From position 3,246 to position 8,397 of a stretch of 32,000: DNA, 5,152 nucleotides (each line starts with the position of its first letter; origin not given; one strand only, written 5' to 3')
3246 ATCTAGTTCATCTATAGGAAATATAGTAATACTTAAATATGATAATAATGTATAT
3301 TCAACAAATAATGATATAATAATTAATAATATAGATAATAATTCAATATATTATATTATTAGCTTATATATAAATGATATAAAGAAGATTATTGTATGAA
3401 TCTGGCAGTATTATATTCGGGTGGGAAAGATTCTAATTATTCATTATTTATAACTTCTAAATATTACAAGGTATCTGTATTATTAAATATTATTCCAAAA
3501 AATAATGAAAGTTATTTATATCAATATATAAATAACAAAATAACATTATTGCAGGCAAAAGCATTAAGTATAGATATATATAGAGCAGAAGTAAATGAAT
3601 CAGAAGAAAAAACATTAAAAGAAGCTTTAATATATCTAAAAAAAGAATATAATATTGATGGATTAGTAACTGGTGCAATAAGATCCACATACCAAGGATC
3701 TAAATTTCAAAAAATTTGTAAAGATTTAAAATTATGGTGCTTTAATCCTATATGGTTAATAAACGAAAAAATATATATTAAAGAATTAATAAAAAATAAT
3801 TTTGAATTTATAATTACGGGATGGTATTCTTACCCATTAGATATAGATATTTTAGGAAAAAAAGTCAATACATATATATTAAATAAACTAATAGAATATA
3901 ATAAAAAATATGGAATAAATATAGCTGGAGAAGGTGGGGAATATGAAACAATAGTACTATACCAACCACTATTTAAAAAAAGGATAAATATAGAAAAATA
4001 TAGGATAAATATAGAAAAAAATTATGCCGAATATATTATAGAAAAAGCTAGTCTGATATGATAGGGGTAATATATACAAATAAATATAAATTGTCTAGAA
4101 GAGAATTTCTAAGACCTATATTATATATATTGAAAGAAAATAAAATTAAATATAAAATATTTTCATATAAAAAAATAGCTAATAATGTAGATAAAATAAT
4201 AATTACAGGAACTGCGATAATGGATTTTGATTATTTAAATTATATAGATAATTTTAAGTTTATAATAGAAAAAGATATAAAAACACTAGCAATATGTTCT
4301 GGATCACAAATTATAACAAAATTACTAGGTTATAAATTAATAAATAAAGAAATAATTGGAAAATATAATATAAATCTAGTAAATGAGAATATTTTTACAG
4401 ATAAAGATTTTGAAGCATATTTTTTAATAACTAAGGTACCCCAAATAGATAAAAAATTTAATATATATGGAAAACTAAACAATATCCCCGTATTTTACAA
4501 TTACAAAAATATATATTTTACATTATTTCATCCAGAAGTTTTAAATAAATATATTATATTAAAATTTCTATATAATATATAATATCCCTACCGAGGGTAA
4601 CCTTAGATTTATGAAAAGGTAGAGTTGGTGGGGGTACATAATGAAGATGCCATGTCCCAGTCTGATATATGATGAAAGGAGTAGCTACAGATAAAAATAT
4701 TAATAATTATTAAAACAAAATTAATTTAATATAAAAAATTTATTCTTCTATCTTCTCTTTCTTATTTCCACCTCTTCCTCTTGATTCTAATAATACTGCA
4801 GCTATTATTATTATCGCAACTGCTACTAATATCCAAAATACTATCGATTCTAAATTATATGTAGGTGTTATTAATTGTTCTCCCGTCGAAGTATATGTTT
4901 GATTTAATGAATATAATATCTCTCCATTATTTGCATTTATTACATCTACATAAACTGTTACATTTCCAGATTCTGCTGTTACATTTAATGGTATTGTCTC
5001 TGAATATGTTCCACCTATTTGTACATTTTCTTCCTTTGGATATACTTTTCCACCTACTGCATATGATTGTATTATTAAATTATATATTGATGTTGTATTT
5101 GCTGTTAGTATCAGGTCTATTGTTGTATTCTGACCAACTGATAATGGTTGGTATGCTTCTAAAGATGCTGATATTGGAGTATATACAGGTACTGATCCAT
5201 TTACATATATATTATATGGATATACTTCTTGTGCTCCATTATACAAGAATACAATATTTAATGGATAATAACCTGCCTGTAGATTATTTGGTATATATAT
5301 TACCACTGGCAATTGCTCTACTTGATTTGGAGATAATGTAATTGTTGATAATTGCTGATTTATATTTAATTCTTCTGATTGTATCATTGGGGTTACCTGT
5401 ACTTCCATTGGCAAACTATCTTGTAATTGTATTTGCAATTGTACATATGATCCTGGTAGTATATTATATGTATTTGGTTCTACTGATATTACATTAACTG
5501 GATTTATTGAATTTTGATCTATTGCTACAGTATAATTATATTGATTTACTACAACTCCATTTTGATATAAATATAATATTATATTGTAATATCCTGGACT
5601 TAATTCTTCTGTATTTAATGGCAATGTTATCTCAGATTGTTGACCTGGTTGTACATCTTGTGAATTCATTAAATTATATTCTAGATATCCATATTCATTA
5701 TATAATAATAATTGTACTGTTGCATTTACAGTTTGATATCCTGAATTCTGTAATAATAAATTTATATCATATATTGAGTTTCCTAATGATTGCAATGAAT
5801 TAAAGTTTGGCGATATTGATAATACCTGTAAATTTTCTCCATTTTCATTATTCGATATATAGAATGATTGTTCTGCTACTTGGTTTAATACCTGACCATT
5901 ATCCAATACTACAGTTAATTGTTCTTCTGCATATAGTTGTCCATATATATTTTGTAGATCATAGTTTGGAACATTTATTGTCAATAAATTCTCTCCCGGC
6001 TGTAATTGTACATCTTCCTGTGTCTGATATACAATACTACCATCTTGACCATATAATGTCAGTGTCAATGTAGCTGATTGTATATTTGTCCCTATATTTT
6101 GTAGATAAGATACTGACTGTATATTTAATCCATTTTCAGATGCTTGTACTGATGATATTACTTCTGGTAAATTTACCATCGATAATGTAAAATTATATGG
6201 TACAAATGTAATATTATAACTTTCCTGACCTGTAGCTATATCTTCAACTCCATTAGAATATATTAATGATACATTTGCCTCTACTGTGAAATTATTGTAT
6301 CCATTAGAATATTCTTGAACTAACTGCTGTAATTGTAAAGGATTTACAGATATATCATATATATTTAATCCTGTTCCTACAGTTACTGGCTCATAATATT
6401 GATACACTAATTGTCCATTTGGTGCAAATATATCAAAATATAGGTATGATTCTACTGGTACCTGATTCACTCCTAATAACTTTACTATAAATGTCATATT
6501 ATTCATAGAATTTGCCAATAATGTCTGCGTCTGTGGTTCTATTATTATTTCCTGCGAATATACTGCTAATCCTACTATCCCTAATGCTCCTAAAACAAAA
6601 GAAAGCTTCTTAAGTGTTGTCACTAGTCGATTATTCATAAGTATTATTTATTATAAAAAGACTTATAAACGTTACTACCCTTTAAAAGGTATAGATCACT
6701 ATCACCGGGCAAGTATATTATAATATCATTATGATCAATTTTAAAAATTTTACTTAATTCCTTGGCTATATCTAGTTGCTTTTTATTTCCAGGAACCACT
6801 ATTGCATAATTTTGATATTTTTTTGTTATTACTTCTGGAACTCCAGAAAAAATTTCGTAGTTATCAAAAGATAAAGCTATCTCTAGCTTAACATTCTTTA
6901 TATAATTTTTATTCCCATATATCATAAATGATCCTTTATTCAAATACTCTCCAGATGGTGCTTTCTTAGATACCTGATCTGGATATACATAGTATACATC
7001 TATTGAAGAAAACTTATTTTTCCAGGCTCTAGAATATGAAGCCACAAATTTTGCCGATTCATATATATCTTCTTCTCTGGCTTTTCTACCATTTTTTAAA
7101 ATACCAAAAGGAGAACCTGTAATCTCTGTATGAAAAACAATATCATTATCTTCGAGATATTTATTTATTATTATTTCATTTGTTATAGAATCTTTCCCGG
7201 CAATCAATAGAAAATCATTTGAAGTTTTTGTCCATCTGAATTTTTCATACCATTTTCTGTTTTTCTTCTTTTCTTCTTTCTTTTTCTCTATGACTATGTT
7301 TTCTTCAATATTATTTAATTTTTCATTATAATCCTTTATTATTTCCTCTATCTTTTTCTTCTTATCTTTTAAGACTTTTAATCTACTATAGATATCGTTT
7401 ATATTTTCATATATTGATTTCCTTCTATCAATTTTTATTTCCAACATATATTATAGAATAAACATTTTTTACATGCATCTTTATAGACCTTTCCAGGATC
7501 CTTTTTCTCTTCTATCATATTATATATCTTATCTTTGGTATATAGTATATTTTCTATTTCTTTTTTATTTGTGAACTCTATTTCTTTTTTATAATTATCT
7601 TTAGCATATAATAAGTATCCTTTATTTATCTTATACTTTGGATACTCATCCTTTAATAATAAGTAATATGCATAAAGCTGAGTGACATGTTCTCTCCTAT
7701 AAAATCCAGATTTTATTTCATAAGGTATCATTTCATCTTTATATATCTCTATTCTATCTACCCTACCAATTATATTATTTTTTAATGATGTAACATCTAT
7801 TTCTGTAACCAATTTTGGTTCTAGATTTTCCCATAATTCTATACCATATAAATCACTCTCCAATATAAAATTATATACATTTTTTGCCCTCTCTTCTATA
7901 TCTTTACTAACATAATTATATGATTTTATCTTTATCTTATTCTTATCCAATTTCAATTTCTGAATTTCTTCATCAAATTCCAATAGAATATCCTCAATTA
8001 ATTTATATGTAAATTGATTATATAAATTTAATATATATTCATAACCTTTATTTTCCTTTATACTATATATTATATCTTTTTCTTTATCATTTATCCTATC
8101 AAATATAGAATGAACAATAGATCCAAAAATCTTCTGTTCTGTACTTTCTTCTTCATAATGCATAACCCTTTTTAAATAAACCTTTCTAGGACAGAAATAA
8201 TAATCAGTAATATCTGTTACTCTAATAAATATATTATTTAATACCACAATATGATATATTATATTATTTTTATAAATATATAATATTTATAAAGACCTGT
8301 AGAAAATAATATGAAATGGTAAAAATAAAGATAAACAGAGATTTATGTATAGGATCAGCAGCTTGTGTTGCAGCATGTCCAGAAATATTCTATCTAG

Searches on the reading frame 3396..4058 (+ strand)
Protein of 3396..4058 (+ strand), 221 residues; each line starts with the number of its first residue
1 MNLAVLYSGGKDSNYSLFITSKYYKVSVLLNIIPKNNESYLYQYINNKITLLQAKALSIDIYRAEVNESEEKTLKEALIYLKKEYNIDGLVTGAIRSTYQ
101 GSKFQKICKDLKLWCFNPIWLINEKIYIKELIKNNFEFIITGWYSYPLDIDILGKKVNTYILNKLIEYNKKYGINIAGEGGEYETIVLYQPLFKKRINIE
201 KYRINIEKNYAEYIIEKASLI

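Call 26: search_protein_families(library=pfam, proteins=[window:3396-4058:+], max_evalue=0.01)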
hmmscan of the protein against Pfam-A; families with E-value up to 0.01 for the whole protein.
window:3396-4058:+ (221 aa): 2 families
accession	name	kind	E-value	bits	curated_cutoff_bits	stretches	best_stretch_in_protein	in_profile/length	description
PF01902.24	Diphthami_syn_2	-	1.1e-53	182.4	23.2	1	1-219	1-218/219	Diphthamide synthase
PF24167.1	DUF7411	-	0.0015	18.5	28.7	1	1-29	1-29/194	Family of unknown function (DUF7411)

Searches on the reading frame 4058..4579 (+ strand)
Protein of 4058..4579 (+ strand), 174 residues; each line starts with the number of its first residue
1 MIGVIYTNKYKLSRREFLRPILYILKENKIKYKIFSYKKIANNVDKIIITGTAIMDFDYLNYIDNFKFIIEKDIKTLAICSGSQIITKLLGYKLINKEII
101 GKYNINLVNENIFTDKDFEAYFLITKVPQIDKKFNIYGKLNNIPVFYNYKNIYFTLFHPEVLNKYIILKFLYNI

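Call 26: search_protein_families(library=pfam, proteins=[window:4058-4579:+], max_evalue=0.01)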
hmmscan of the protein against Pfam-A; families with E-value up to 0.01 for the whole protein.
window:4058-4579:+ (174 aa): 1 family
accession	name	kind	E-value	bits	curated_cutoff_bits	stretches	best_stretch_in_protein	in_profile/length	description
PF00117.34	GATase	-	2.3e-06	27.8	22.8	1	21-116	13-119/190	Glutamine amidotransferase class-I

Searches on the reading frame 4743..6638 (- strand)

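Call 27: search_protein_families(library=pfam, proteins=[window:4743-6638:-], max_evalue=0.01)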
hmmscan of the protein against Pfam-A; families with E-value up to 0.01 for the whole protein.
window:4743-6638:- (632 aa): 2 families
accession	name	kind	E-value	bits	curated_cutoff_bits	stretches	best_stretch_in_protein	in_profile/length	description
PF16967.11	TcfC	-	0.001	19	29.4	1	320-367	20-62/68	E-set like domain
PF18986.5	DUF5719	-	0.0032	17.1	26.2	0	187-217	76-106/319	Family of unknown function (DUF5719)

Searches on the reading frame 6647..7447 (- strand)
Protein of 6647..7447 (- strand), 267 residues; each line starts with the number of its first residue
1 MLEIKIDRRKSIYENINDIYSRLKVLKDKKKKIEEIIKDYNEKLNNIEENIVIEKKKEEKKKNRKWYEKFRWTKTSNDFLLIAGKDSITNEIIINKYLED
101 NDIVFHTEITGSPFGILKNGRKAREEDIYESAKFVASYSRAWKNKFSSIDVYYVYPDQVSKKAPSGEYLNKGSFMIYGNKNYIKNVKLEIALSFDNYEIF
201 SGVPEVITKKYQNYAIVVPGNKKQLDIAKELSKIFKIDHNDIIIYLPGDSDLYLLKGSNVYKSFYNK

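Call 27: search_protein_families(library=pfam, proteins=[window:6647-7447:-], max_evalue=0.01)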
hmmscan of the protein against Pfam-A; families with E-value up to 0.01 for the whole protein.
window:6647-7447:- (267 aa): 3 families
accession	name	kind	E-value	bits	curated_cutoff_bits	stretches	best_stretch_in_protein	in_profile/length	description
PF05670.18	NFACT-R_1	-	1.2e-34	119.6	29.8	1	69-178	1-112/112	NFACT protein RNA binding domain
PF18297.6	NFACT-R_2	-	1e-05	26.1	26.9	1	74-158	5-84/104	NFACT protein RNA binding domain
PF10779.14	XhlA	-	0.0073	16.9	34.7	0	12-51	9-48/67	Haemolysin XhlA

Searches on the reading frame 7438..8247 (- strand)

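Call 27: search_protein_families(library=pfam, proteins=[window:7438-8247:-], max_evalue=0.01)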
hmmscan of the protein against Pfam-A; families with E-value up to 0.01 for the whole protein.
window:7438-8247:- (270 aa): 4 families
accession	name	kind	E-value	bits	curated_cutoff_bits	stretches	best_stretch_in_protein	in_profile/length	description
PF01930.23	Cas_Cas4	-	4.7e-18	66.2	22.7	2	156-269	52-159/160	Domain of unknown function DUF83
PF12705.13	PDDEXK_1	-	2.1e-14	54.5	22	1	10-268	4-246/247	PD-(D/E)XK nuclease superfamily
PF06023.18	Csa1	-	8.5e-11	42.2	27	1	9-268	46-289/292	CRISPR-associated exonuclease Csa1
PF08696.17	Dna2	-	3.6e-09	37.1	22.4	1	5-119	53-149/204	DNA replication factor Dna2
